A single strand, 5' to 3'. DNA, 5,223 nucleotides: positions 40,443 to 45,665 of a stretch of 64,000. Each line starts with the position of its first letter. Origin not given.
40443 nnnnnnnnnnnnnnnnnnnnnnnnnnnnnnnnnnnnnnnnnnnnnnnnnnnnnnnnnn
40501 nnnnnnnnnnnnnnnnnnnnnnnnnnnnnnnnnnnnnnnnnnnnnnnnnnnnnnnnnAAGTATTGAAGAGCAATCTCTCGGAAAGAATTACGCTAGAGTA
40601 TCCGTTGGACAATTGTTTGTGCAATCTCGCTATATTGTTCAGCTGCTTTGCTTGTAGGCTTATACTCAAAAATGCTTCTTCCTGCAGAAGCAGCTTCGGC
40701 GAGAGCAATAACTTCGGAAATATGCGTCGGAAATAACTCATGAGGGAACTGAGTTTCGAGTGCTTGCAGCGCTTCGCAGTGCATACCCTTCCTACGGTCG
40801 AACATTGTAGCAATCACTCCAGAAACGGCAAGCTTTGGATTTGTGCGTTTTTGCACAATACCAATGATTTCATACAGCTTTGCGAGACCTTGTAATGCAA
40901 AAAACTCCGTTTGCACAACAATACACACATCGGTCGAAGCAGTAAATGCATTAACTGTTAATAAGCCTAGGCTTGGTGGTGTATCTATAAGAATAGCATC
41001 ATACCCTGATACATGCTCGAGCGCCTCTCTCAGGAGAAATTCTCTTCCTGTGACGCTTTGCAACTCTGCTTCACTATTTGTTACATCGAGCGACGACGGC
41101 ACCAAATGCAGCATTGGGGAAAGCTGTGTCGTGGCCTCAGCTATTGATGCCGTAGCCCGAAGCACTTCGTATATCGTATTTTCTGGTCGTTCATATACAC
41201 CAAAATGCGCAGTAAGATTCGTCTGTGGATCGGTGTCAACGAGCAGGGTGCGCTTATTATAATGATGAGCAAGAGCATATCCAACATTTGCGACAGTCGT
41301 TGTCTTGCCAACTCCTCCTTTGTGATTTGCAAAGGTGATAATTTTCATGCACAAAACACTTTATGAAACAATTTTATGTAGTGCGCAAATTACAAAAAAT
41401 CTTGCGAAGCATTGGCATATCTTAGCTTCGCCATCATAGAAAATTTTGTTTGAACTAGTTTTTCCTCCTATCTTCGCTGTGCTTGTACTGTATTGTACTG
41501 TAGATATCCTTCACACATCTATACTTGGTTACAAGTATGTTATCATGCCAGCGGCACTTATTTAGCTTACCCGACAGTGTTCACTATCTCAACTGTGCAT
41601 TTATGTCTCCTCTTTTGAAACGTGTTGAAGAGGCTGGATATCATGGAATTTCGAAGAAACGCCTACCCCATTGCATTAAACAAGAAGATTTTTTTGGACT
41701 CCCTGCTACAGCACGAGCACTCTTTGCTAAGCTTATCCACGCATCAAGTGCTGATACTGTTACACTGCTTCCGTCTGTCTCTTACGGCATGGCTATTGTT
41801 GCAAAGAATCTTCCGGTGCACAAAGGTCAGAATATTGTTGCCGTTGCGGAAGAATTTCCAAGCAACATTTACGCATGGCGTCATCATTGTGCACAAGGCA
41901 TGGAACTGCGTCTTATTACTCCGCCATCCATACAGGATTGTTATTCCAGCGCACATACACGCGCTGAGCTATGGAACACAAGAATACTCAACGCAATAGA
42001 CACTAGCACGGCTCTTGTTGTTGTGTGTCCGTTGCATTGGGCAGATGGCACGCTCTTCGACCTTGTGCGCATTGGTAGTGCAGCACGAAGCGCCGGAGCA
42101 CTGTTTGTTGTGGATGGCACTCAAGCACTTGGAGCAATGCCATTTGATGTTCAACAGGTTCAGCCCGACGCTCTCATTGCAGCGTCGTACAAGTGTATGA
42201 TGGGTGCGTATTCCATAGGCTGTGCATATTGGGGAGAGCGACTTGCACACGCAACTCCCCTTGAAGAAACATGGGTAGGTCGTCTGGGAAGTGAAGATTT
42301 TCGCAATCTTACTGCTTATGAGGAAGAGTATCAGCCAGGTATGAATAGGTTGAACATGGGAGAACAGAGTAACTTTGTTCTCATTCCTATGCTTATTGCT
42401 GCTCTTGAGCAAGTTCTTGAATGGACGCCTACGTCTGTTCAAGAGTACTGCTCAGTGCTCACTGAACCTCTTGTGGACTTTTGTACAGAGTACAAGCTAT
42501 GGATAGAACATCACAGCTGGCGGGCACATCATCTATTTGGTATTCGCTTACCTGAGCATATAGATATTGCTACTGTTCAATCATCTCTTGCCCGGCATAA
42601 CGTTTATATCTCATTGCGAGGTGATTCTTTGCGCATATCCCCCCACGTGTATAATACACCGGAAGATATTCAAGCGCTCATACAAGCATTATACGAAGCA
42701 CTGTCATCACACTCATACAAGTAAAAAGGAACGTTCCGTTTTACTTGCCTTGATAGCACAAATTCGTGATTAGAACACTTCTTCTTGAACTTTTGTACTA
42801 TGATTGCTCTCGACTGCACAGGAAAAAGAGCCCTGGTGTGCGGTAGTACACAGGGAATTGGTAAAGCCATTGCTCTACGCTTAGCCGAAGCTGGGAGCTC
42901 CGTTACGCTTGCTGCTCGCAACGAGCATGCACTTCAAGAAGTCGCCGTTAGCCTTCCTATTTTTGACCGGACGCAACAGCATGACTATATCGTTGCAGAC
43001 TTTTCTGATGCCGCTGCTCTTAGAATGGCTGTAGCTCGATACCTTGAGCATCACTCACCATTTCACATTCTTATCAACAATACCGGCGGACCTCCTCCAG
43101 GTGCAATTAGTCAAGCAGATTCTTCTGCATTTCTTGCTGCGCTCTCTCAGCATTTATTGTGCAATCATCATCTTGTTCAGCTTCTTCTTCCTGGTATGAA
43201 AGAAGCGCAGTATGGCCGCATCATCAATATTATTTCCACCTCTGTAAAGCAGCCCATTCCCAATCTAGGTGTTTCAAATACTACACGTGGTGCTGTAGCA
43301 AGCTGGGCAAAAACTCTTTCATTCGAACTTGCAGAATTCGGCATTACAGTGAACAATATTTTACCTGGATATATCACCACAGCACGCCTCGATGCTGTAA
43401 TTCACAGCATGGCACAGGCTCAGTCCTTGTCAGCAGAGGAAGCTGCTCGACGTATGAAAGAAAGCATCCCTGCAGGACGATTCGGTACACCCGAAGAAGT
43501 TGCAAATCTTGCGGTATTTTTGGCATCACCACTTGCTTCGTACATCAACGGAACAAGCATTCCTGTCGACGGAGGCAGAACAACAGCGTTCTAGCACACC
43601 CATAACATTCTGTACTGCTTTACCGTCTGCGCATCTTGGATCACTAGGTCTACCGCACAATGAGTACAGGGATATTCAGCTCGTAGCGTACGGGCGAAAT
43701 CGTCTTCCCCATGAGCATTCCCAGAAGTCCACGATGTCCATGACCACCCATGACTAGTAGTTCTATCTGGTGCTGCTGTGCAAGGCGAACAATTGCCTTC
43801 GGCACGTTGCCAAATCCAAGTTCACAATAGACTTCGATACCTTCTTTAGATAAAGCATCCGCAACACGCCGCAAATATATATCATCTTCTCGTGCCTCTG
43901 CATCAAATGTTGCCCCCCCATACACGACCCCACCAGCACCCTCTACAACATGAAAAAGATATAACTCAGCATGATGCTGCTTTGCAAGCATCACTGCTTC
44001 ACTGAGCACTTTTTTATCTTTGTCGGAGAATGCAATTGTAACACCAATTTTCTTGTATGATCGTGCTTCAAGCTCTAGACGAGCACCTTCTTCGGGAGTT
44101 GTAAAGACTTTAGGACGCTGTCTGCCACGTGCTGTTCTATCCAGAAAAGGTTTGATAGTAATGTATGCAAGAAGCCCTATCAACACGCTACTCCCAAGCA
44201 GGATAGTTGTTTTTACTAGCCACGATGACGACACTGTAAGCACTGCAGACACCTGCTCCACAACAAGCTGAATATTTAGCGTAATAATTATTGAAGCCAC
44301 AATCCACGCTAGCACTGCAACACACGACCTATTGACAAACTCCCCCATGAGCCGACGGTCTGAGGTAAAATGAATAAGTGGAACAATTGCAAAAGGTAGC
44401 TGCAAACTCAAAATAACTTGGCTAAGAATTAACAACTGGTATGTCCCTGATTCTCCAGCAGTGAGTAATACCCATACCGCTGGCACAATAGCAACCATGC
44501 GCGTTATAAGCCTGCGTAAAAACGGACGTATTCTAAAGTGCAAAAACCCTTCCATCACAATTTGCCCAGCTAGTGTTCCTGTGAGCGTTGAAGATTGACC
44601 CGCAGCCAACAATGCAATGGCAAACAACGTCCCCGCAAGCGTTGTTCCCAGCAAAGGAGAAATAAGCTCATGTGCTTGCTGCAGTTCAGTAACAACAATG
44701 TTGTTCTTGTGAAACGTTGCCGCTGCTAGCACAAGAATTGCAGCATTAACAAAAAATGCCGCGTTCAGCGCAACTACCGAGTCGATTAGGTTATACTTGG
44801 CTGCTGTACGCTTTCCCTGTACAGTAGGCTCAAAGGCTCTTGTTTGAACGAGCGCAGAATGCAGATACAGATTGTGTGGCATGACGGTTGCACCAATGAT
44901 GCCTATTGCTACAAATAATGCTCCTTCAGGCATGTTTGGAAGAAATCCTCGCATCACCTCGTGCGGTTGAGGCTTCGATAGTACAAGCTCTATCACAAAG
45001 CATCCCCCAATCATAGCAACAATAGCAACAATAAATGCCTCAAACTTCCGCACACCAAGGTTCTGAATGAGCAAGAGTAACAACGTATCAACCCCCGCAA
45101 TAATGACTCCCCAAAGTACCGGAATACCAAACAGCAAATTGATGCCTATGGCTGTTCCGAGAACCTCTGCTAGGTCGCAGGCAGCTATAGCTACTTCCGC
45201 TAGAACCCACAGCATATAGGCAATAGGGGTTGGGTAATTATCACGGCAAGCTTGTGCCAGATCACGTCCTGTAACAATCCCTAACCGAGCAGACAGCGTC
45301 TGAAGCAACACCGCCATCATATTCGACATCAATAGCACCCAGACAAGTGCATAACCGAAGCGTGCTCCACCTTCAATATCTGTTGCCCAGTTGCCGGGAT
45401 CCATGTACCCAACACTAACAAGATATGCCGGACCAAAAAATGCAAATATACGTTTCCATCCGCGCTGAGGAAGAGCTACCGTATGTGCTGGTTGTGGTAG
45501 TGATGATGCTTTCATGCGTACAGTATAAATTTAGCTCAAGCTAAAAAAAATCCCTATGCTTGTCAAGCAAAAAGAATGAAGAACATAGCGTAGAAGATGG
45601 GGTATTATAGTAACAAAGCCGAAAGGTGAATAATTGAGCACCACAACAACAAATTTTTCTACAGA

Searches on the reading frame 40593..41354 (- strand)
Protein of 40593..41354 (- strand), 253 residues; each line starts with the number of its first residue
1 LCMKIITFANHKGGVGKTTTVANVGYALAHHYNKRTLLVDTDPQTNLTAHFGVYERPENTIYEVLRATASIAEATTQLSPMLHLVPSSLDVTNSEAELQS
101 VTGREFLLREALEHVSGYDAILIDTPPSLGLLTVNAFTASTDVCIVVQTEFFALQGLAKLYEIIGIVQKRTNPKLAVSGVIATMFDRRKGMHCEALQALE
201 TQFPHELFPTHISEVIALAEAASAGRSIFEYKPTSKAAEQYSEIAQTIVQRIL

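Call 25: search_protein_families(library=pfam, max_evalue=0.000001, proteins=[window:40593-41354:-])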
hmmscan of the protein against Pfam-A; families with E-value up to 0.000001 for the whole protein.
window:40593-41354:- (253 aa): 6 families
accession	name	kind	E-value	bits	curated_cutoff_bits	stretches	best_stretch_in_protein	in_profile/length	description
PF13614.12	AAA_31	-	1e-51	175.8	27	1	3-176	1-176/177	AAA domain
PF01656.29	CbiA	-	6.9e-22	78.2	25.4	1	6-227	1-124/125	CobQ/CobB/MinD/ParA nucleotide binding domain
PF06564.18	CBP_BcsQ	-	4.3e-16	59.6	21.3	1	3-246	1-231/234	Cellulose biosynthesis protein BcsQ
PF00142.24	Fer4_NifH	-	5.7e-11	42.8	25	0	11-67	7-61/271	4Fe-4S iron sulfur cluster binding proteins, NifH/frxC family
PF02374.21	ArsA_ATPase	-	3.9e-09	36.6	24.3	1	3-57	1-53/305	Anion-transporting ATPase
PF10609.15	ParA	-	8.9e-08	32.3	27.1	0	4-248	4-245/246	NUBPL iron-transfer P-loop NTPase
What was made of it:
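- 40593..41354 (-): parA: Walker-type partition ATPase of the replicon. Pfam AAA_31 E 1e-51 (call 25).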

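Call 28: search_protein_families(library=ncbifam, max_evalue=0.00001, proteins=[window:40593-41354:-])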
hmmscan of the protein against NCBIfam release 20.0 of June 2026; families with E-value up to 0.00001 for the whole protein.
window:40593-41354:- (253 aa): 18 families
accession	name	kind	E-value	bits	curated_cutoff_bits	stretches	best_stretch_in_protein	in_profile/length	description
NF041546.1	ParA_partition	equivalog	4.1e-26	91.8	180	2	104-245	63-201/203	ParA family partition ATPase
TIGR01969.1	minD_arch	subfamily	9.8e-25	87.2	201.75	1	5-250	2-232/251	cell division ATPase MinD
TIGR03371.1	cellulose_yhjQ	equivalog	1.6e-24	86.7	157.85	1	3-248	1-241/246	cellulose biosynthesis protein BcsQ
TIGR03453.1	partition_RepA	equivalog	2.3e-24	86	348.45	1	3-243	104-365/387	plasmid partitioning protein RepA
NF041283.1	PrgP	equivalog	1.5e-22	80.3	400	1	4-232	3-242/297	ParA superfamily DNA segregation protein PrgP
TIGR01968.1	minD_bact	equivalog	1.9e-15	56.9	212.9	1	4-248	2-236/261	septum site-determining protein MinD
NF010443.0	PRK13869.1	subfamily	5.2e-15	55.1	446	1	3-159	121-293/405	plasmid-partitioning protein RepA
TIGR01287.1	nifH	equivalog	2.5e-12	46.7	394.35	1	11-69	7-63/275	nitrogenase iron protein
NF010259.0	PRK13705.1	equivalog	9.1e-11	41.3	725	1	4-155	107-272/388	plasmid-partitioning protein SopA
NF009701.0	PRK13230.1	subfamily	1.3e-10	40.8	350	1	11-67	8-62/291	nitrogenase reductase-like protein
TIGR01007.1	eps_fam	subfamily_domain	1.3e-09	37.9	108.05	1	3-147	17-157/204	polysaccharide biosynthesis tyrosine autokinase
TIGR00345.1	GET3_arsA_TRC40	subfamily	4.8e-09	36.1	135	1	11-52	4-44/299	TRC40/GET3/ArsA family transport-energizing ATPase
TIGR01281.1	DPOR_bchL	equivalog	2e-08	33.9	345.15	0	11-68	7-61/268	ferredoxin:protochlorophyllide reductase (ATP-dependent) iron-sulfur ATP-binding protein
NF033200.1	F430_CfbC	exception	2e-08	33.9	402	0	12-72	8-66/260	Ni-sirohydrochlorin a,c-diamide reductive cyclase ATP-dependent reductase subunit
NF047398.1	AAA_KGGVGR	domain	3e-08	34.2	90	1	3-42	2-40/190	KGGVGR-motif variant AAA ATPase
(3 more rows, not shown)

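Call 41: search_dna_similar(query=window:40593-41354:-, collection=plasmids, mode=protein, max_rows=12)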
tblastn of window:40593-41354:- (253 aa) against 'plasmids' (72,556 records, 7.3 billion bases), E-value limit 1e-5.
The search stops at 5000 records and this limit was reached: more records match than are counted here, and every count below describes the 5000 best-scoring records only.
Records with a match: at least 5000; places in all: 5568; records where one place covers at least 80% of the query: 4672.
Best place of each record, by identity: <60% 5000.
By first word of the organism name: Enterococcus 658; Klebsiella 373; Escherichia 273; Salmonella 228; Acinetobacter 212; Rhizobium 194; Piscirickettsia 138; Clostridium 127; Vibrio 120; Chlamydia 109; and 411 more.
By predicted mobility (MOB-suite, as given by PLSDB): non-mobilizable 2007; conjugative 1746; mobilizable 1247.
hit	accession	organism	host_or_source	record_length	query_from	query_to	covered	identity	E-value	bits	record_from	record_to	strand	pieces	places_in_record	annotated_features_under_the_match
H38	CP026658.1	Deltaproteobacteria bacterium Smac51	cockroach,pure culture,hindgut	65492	4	251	98%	46.6%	7e-65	225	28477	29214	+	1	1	chromosome partitioning protein ParA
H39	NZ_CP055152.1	Adhaeribacter radiodurans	Cell culture,rhizospheric soil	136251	3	249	98%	44.8%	3e-63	220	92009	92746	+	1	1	ParA family protein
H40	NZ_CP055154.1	Adhaeribacter swui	Cell culture,Mud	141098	3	249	98%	44.4%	4e-62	217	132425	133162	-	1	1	ParA family protein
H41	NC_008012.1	Lawsonia intracellularis PHE/MN1-00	Sus scrofa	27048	4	251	98%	44.0%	2e-58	206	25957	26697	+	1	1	ParA family protein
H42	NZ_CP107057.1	Lawsonia intracellularis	-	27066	4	251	98%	44.0%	2e-58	206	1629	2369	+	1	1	ParA family protein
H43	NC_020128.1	Lawsonia intracellularis N343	-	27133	4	251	98%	44.0%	2e-58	206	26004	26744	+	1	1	ParA family protein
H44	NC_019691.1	Synechococcus sp. PCC 7502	-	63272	5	248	96%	43.8%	5e-41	156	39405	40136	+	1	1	AAA family ATPase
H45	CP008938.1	Candidatus Paracaedimonas acanthamoebae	Acanthamoeba polyphaga HN-3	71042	4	250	98%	43.1%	5e-56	199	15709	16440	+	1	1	chromosome partitioning protein ParA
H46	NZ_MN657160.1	Flavobacterium sp.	-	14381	1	251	99%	42.1%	4e-60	211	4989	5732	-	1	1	ParA family protein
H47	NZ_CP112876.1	Pseudanabaena galeata CCNP1313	-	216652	5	248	96%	43.0%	1e-40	155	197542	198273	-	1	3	ParA family protein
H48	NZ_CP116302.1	Tenacibaculum finnmarkense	Atlantic salmon (Salmo salar ...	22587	4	250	98%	41.9%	8e-56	199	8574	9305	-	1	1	AAA family ATPase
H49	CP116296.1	Tenacibaculum finnmarkense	Atlantic salmon (Salmo salar ...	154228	4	250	98%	41.9%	2e-54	195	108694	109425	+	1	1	ParA family protein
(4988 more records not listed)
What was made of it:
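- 40593..41354 (-): 42-47% identical to plasmid ParAs (call 41).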

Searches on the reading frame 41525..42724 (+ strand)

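Call 25: search_protein_families(library=pfam, max_evalue=0.000001, proteins=[window:41525-42724:+])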
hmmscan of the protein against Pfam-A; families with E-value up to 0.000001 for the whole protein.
window:41525-42724:+ (399 aa): 1 family
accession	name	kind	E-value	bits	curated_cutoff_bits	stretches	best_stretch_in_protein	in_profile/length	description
PF00266.25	Aminotran_5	-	4e-25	89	21.5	1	62-385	47-371/371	Aminotransferase class-V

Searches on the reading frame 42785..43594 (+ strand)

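Call 25: search_protein_families(library=pfam, max_evalue=0.000001, proteins=[window:42785-43594:+])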
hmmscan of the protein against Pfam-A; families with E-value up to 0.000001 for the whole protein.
window:42785-43594:+ (269 aa): 2 families
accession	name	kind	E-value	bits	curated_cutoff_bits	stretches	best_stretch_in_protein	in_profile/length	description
PF13561.12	adh_short_C2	-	2.8e-43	148.7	27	1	22-265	5-235/236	Enoyl-(Acyl carrier protein) reductase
PF00106.31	adh_short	-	1.7e-36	126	26.6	1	14-202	1-187/195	short chain dehydrogenase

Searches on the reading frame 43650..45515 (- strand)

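Call 26: search_protein_families(library=pfam, max_evalue=0.00001, proteins=[window:43650-45515:-])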
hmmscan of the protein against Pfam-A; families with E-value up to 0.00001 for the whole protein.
window:43650-45515:- (621 aa): 2 families
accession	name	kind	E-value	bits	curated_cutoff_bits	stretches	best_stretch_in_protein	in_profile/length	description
PF01566.24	Nramp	-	1.6e-139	465.4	29.8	1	43-396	1-356/357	Natural resistance-associated macrophage protein-like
PF00582.32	Usp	-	4.6e-23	82.8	24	1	487-621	2-141/141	Universal stress protein family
